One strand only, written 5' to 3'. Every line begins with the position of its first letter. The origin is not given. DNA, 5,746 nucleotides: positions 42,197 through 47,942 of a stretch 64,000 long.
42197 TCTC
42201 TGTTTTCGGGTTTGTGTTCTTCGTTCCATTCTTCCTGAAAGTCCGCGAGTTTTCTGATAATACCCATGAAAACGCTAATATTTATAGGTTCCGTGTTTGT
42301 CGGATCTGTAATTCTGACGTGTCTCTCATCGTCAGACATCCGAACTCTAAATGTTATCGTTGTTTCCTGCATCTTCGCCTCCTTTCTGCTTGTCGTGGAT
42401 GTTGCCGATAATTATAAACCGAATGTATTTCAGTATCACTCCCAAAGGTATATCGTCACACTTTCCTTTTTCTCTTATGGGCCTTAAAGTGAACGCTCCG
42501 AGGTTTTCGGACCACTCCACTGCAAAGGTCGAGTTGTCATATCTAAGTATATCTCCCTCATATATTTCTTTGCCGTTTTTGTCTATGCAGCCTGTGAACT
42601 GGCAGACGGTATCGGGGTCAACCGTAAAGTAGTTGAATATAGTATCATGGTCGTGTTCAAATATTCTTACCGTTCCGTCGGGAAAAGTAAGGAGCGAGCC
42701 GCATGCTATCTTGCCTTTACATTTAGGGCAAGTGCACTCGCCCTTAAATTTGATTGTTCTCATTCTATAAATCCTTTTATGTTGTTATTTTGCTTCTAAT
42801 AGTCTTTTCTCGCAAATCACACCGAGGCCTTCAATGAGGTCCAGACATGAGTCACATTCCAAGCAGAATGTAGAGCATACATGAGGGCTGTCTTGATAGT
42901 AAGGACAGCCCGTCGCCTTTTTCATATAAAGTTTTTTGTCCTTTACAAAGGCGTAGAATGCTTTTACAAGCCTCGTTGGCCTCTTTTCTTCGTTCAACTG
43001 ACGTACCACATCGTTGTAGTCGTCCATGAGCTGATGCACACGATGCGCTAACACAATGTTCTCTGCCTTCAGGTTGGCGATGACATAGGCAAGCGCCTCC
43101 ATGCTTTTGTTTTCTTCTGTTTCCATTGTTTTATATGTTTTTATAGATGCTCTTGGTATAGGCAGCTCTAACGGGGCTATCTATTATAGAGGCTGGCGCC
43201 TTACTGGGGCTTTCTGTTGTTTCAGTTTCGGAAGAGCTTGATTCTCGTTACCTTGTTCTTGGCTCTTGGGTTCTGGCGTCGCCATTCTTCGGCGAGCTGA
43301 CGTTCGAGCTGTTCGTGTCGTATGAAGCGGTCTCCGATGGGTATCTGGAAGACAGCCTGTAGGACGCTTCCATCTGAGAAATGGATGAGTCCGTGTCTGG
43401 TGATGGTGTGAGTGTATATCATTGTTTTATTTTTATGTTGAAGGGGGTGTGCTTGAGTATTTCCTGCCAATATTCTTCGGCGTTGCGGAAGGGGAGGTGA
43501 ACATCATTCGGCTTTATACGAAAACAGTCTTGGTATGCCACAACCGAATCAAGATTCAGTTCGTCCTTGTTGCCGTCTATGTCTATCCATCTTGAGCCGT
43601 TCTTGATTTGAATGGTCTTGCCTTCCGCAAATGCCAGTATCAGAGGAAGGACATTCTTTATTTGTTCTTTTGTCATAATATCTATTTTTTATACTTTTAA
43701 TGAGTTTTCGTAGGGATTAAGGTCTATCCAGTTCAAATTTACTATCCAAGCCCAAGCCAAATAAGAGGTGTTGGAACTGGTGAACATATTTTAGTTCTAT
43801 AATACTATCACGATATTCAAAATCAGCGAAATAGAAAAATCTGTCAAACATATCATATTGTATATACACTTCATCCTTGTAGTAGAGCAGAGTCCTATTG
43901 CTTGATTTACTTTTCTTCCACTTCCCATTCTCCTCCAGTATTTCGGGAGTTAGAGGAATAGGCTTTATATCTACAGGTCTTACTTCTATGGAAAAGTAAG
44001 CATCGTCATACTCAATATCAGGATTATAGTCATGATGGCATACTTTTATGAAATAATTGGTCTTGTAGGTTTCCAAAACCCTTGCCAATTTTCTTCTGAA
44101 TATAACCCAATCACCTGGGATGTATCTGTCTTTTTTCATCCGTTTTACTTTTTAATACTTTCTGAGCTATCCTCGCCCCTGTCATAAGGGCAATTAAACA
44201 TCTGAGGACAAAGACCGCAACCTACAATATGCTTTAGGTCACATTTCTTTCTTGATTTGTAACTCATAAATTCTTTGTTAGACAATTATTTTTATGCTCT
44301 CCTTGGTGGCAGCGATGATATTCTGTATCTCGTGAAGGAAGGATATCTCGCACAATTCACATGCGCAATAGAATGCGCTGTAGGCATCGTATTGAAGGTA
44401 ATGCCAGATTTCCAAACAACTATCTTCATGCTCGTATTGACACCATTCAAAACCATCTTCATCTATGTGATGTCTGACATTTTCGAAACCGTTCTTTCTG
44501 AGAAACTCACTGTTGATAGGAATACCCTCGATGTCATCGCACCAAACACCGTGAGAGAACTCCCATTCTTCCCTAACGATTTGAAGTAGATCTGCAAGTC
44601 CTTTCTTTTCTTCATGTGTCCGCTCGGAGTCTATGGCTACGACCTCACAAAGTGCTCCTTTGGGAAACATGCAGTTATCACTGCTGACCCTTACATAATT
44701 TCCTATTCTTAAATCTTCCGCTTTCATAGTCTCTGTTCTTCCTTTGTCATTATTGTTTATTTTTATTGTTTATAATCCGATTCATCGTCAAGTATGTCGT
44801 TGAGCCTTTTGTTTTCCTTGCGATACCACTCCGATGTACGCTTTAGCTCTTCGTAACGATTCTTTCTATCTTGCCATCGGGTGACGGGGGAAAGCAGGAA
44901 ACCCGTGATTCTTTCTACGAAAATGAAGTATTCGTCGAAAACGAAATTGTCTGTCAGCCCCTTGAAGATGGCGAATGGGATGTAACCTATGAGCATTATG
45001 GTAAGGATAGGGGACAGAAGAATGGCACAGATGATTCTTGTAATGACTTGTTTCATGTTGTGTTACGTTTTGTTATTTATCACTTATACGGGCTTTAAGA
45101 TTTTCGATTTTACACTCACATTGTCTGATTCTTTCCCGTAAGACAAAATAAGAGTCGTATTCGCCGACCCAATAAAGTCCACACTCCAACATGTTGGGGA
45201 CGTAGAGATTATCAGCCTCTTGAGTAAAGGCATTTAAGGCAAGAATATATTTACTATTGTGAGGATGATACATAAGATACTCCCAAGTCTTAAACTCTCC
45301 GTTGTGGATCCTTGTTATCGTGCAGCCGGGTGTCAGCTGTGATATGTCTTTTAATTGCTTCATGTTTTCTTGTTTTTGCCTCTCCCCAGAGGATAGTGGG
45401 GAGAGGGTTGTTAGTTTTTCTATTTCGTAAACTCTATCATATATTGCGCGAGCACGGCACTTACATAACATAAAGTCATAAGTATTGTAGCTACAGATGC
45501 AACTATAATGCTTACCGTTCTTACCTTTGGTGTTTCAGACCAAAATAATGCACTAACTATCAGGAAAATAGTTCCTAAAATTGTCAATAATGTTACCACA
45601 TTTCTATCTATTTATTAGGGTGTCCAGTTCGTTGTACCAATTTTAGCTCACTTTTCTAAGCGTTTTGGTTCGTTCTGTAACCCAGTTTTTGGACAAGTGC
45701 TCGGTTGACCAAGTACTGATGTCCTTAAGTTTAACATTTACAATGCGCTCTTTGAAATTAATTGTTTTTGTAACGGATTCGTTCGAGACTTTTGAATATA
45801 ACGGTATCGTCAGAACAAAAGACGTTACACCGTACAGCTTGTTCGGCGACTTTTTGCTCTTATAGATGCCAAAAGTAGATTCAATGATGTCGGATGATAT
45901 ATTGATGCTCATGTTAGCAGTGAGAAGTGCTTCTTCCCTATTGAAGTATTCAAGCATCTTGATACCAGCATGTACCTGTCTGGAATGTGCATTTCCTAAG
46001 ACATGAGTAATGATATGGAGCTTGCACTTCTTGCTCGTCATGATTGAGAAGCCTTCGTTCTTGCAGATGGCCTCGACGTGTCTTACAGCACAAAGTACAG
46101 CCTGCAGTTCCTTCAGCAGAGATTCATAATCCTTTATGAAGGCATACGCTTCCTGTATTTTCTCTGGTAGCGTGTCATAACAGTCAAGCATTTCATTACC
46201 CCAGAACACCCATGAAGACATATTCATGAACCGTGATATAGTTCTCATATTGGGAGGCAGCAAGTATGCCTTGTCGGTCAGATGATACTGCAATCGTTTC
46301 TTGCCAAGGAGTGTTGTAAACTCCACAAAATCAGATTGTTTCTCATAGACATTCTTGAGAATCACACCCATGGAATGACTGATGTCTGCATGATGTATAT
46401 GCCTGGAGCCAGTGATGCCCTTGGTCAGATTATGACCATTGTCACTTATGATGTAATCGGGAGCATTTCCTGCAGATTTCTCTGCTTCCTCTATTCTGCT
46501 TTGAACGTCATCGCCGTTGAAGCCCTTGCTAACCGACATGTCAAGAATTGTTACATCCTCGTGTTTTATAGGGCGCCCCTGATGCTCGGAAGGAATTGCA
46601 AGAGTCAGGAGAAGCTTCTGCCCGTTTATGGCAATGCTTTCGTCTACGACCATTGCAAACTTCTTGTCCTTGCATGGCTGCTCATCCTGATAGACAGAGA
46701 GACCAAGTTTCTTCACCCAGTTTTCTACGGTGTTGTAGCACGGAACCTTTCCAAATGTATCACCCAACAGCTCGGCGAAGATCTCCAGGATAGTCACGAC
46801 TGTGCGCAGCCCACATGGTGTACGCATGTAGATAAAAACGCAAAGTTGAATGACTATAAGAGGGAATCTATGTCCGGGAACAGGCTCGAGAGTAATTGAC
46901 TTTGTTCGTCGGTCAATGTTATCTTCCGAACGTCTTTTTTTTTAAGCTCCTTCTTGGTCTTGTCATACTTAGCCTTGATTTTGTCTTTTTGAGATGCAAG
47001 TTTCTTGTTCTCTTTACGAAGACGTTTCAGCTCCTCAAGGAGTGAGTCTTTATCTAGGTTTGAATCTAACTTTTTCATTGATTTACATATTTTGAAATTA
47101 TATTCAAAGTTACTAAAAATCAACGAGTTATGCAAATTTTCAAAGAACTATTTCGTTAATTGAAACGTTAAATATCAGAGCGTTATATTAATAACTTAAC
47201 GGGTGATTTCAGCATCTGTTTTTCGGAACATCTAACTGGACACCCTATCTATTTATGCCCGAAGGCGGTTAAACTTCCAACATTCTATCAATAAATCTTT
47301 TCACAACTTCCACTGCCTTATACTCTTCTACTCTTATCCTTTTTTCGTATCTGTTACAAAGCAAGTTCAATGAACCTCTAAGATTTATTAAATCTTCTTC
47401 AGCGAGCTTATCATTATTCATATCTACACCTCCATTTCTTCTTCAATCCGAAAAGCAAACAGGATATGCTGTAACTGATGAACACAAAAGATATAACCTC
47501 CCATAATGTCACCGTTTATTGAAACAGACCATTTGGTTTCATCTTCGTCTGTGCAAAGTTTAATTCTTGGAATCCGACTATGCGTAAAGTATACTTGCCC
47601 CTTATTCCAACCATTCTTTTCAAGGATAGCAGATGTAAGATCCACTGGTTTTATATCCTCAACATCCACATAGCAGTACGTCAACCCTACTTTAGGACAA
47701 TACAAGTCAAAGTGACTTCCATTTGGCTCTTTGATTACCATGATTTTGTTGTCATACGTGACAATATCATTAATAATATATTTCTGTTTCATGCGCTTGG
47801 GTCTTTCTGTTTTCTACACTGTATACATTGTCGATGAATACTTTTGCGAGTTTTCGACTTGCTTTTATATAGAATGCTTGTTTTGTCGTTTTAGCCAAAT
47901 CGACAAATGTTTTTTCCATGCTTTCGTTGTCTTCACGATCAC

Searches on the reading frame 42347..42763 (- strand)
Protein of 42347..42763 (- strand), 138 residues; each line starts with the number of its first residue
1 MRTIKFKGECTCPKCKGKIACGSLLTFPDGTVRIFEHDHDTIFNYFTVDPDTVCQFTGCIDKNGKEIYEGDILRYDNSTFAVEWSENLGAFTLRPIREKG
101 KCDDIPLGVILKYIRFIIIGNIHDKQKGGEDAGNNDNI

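Call 38: search_protein_families(library=phrogs, proteins=[window:42347-42763:-], max_evalue=0.001)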
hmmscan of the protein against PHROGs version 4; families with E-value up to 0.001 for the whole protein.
window:42347-42763:- (138 aa): 2 families
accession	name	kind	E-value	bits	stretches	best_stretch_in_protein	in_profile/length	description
phrog_98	-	unknown function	6.1e-18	66.1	1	1-125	25-146/208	-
phrog_8684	-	unknown function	1.4e-15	58.7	1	1-79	2-87/164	-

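Call 39: search_protein_families(library=pfam, proteins=[window:42347-42763:-], max_evalue=0.01)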
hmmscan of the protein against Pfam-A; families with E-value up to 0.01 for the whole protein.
window:42347-42763:- (138 aa): 1 family
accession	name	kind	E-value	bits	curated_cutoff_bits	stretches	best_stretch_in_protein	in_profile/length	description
PF09643.15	YopX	-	1.8e-12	47.8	22.4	1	42-124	39-122/128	YopX protein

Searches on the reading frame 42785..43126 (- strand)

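Call 10: search_protein_families(library=phrogs, proteins=[window:42785-43126:-], max_evalue=0.001)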
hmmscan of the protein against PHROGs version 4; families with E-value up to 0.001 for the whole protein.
window:42785-43126:- (113 aa): 0 families

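Call 39: search_protein_families(library=pfam, proteins=[window:42785-43126:-], max_evalue=0.01)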
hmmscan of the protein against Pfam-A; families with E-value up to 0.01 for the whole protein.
window:42785-43126:- (113 aa): 1 family
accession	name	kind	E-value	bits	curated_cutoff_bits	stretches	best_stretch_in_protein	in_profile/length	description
PF10654.15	DUF2481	-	0.0086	16.6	27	1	13-66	13-65/126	Protein of unknown function (DUF2481)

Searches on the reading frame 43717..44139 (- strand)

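Call 38: search_protein_families(library=phrogs, proteins=[window:43717-44139:-], max_evalue=0.001)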
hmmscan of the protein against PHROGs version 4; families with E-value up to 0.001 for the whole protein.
window:43717-44139:- (140 aa): 1 family
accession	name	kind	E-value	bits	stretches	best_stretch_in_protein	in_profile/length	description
phrog_10066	-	unknown function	1.3e-07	33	1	56-129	51-127/136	-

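Call 62: search_protein_families(library=pfam, proteins=[window:43717-44139:-], max_evalue=0.01)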
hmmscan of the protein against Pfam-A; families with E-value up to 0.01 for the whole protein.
window:43717-44139:- (140 aa): 0 families

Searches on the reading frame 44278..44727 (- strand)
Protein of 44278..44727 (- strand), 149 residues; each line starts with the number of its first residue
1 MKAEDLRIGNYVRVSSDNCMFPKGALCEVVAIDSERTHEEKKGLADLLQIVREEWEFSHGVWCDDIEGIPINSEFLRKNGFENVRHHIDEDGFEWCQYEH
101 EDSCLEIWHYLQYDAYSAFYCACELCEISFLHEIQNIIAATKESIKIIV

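Call 38: search_protein_families(library=phrogs, proteins=[window:44278-44727:-], max_evalue=0.001)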
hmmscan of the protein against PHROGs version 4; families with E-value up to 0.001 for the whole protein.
window:44278-44727:- (149 aa): 1 family
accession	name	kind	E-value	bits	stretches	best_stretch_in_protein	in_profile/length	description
phrog_10066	-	unknown function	6.3e-10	40.4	1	1-137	1-123/136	-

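Call 62: search_protein_families(library=pfam, proteins=[window:44278-44727:-], max_evalue=0.01)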
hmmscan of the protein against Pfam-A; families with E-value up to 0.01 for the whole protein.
window:44278-44727:- (149 aa): 0 families

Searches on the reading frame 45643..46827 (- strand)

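Call 32: search_protein_families(library=pfam, proteins=[window:45643-46827:-], max_evalue=0.01)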
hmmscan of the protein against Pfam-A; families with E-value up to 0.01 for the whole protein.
window:45643-46827:- (394 aa): 1 family
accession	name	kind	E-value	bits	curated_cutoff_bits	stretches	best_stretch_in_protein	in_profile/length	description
PF22092.2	T26-6p_Ig-like_dom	-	0.0043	17.6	27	1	325-371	10-56/137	T26-6p, immunoglobulin-like domain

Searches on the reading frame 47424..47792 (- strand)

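Call 38: search_protein_families(library=phrogs, proteins=[window:47424-47792:-], max_evalue=0.001)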
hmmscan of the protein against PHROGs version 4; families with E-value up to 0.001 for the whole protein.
window:47424-47792:- (122 aa): 1 family
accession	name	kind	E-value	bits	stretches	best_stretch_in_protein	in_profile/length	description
phrog_10066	-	unknown function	0.0001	23.6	1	34-118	40-131/136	-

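Call 62: search_protein_families(library=pfam, proteins=[window:47424-47792:-], max_evalue=0.01)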
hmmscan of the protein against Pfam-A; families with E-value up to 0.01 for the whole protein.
window:47424-47792:- (122 aa): 0 families
